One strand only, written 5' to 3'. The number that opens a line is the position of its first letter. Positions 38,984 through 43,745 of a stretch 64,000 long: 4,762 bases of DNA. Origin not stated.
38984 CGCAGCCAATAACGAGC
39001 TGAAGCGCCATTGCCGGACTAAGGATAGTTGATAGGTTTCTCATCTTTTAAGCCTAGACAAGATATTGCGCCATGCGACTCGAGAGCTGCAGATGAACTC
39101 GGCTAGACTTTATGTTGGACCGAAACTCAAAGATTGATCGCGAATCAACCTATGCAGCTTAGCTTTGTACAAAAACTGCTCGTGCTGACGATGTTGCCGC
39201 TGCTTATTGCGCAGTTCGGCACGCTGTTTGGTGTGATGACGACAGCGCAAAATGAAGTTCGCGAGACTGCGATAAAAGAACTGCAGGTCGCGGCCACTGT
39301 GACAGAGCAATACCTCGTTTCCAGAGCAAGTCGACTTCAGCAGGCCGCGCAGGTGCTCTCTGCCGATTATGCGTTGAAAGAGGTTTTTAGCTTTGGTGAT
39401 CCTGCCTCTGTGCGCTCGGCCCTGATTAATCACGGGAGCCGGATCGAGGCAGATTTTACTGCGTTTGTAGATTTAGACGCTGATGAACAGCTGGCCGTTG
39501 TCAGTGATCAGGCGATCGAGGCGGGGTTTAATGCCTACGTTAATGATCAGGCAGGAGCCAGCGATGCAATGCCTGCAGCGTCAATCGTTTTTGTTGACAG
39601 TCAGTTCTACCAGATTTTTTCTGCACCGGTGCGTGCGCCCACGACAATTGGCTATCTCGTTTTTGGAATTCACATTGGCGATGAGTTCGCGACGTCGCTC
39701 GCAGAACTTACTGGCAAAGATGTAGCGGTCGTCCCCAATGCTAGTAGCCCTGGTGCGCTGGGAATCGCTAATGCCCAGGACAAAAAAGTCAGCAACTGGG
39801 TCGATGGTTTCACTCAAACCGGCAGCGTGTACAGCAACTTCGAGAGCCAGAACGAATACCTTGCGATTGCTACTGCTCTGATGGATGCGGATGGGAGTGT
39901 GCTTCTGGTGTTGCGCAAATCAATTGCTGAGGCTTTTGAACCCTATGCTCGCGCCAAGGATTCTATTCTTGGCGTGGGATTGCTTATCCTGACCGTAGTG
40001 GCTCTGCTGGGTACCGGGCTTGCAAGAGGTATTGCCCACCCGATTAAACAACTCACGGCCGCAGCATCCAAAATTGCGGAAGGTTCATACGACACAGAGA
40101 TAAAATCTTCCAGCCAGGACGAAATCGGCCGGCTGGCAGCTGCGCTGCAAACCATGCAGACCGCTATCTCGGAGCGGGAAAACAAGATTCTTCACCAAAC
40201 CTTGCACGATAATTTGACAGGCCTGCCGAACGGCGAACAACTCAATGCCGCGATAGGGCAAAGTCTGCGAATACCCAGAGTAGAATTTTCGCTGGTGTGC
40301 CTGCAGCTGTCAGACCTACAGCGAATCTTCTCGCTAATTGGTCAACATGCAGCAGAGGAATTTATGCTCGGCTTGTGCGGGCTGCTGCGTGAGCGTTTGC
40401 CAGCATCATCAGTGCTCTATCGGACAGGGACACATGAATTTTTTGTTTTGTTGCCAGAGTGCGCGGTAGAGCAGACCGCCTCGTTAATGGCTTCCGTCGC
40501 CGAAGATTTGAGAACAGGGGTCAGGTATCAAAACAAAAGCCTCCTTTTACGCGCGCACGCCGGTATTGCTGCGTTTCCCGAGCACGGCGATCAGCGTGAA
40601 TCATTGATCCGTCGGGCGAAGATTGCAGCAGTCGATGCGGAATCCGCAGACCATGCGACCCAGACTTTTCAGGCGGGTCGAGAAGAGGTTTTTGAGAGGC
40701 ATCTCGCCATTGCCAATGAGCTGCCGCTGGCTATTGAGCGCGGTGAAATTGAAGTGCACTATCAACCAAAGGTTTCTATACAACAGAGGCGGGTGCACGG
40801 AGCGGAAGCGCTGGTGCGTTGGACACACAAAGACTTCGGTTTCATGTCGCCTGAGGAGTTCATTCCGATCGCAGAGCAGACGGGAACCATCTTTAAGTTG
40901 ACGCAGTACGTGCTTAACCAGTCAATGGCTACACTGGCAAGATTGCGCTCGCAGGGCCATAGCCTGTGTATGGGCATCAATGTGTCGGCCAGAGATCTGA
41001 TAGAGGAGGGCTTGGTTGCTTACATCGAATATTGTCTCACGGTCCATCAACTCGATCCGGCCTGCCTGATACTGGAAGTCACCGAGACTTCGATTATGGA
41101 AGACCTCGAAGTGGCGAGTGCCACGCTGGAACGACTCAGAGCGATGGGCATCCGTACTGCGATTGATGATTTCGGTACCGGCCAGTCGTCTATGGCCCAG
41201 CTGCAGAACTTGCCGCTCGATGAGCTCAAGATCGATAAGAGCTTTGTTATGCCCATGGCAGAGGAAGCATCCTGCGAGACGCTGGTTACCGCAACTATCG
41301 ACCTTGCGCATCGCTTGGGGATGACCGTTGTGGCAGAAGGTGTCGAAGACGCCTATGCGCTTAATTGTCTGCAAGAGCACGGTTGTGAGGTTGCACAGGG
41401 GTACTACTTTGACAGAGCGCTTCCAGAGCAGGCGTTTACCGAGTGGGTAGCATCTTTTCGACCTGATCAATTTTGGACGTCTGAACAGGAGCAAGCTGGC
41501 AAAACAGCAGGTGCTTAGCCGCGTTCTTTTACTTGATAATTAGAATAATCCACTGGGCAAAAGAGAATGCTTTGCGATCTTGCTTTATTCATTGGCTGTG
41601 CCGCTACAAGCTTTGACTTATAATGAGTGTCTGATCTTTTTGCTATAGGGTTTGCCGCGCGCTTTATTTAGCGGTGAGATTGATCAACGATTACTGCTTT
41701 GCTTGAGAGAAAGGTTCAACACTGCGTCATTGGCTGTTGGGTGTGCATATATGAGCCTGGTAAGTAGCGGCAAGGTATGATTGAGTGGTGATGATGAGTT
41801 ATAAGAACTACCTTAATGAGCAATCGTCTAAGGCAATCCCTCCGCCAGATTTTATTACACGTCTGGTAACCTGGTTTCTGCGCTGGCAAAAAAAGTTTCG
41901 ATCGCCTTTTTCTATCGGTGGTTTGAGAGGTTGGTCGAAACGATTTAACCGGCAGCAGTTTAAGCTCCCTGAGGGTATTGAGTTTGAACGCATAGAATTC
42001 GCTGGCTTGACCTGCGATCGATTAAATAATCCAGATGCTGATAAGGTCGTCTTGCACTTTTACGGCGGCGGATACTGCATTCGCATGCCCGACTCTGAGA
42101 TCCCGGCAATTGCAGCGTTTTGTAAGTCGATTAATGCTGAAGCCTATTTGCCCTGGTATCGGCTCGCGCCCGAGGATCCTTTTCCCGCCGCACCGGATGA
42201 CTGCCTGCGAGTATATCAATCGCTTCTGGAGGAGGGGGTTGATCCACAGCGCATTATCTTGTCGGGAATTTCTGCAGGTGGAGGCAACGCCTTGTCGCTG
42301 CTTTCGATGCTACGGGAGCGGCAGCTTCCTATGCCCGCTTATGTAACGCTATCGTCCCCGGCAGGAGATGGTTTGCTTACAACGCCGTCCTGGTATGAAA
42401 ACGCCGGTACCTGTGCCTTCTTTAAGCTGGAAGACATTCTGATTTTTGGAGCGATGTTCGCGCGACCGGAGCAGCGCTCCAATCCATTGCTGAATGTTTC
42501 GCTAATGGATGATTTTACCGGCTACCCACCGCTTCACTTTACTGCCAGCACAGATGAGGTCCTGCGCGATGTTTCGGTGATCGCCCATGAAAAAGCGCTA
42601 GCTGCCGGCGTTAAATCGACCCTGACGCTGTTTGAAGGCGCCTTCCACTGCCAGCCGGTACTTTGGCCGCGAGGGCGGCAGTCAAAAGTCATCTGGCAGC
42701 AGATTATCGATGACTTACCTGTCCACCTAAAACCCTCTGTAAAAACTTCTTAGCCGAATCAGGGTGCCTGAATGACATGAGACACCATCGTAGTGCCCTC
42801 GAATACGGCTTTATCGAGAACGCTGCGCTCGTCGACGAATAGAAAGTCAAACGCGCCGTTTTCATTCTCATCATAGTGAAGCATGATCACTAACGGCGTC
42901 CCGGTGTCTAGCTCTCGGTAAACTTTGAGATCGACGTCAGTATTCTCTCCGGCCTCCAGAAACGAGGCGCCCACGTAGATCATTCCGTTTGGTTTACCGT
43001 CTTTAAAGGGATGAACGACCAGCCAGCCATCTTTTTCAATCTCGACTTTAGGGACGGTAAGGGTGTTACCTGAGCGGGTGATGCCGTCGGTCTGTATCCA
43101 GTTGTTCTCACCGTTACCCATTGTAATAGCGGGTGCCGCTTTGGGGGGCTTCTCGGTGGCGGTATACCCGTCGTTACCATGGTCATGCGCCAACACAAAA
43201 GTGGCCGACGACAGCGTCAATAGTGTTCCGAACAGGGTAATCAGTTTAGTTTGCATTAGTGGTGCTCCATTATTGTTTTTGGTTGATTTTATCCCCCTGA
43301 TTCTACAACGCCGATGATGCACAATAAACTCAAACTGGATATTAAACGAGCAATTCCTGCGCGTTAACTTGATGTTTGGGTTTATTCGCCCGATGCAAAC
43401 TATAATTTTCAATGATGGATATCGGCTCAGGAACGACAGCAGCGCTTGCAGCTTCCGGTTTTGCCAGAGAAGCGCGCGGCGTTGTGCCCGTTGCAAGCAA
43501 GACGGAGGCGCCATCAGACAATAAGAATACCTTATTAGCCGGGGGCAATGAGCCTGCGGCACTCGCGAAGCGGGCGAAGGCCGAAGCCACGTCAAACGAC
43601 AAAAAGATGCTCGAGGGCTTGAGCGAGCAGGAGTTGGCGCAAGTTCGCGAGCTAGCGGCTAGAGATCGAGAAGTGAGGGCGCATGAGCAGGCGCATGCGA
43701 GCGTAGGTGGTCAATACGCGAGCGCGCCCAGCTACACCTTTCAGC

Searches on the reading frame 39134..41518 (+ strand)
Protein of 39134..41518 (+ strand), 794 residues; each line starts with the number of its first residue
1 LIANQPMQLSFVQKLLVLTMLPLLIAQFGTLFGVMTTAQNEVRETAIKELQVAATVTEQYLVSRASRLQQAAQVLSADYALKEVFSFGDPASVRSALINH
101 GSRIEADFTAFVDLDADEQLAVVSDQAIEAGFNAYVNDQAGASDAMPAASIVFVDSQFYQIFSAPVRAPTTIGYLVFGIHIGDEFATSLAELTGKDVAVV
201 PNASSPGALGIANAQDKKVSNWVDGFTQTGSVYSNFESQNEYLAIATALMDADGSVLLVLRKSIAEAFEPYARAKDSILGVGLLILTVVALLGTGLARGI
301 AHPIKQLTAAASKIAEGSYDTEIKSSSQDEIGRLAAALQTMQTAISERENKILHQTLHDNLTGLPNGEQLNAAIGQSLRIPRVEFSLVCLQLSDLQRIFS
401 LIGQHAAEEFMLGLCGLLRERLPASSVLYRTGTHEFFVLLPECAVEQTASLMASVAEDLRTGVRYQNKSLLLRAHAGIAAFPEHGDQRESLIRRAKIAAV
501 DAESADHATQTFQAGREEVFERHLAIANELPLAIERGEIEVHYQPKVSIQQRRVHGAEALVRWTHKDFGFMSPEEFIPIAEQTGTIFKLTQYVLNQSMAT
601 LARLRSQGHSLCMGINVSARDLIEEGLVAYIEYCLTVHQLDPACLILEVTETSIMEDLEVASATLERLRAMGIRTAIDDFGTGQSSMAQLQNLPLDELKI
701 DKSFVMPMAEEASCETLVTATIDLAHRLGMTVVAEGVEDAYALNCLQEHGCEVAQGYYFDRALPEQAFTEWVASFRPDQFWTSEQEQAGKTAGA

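Call 10: search_protein_families(library=pfam, proteins=[window:39134-41518:+], max_evalue=0.001)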
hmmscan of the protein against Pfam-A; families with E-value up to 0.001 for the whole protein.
window:39134-41518:+ (794 aa): 4 families
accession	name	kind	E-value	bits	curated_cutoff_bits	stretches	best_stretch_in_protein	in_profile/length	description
PF00563.25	EAL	-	2.1e-68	230.7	31.3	1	528-761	2-235/236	EAL domain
PF00990.26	GGDEF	-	7.7e-17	62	23.8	1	357-504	2-156/161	Diguanylate cyclase, GGDEF domain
PF00672.30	HAMP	-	1.2e-13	51.5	25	1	296-346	2-52/53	HAMP domain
PF14827.12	dCache_3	-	9.7e-07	29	25.7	1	48-200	6-162/239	Double sensory domain of two-component sensor kinase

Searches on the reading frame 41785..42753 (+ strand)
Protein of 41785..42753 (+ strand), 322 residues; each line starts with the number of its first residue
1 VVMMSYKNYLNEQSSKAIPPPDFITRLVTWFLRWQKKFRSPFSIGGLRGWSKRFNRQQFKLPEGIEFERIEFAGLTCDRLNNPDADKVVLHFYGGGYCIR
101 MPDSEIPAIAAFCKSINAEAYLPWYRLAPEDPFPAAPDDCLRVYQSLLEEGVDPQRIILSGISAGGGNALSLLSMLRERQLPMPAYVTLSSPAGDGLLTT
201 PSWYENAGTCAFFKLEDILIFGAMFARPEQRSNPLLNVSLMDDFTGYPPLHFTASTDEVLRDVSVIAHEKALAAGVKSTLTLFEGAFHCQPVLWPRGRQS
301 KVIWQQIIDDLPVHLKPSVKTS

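Call 10: search_protein_families(library=pfam, proteins=[window:41785-42753:+], max_evalue=0.001)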
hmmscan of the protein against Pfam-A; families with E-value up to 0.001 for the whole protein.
window:41785-42753:+ (322 aa): 3 families
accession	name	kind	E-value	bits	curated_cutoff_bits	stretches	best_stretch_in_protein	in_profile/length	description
PF07859.19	Abhydrolase_3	-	2.3e-38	132.5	25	1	89-289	1-207/210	alpha/beta hydrolase fold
PF10340.15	Say1_Mug180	-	1.1e-05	25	21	1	81-192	117-233/374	Steryl acetyl hydrolase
PF20434.5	BD-FAE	-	9.2e-05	22.5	26.8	1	86-170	13-104/215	BD-FAE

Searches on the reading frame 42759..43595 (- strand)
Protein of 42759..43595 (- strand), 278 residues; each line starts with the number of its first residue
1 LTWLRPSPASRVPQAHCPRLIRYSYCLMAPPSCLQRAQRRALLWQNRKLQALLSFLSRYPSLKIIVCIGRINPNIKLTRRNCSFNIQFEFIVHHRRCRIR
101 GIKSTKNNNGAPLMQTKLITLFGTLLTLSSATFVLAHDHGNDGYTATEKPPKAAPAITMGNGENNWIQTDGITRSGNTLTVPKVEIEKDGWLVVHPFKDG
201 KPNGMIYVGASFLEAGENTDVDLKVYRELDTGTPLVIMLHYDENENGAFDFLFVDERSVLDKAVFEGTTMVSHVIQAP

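Call 10: search_protein_families(library=pfam, proteins=[window:42759-43595:-], max_evalue=0.001)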
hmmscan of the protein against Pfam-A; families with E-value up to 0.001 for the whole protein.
window:42759-43595:- (278 aa): 1 family
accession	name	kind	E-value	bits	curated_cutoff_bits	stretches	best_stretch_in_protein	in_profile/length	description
PF23951.1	DUF7282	-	2.2e-17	63.7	27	1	169-255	5-91/112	Domain of unknown function (DUF7282)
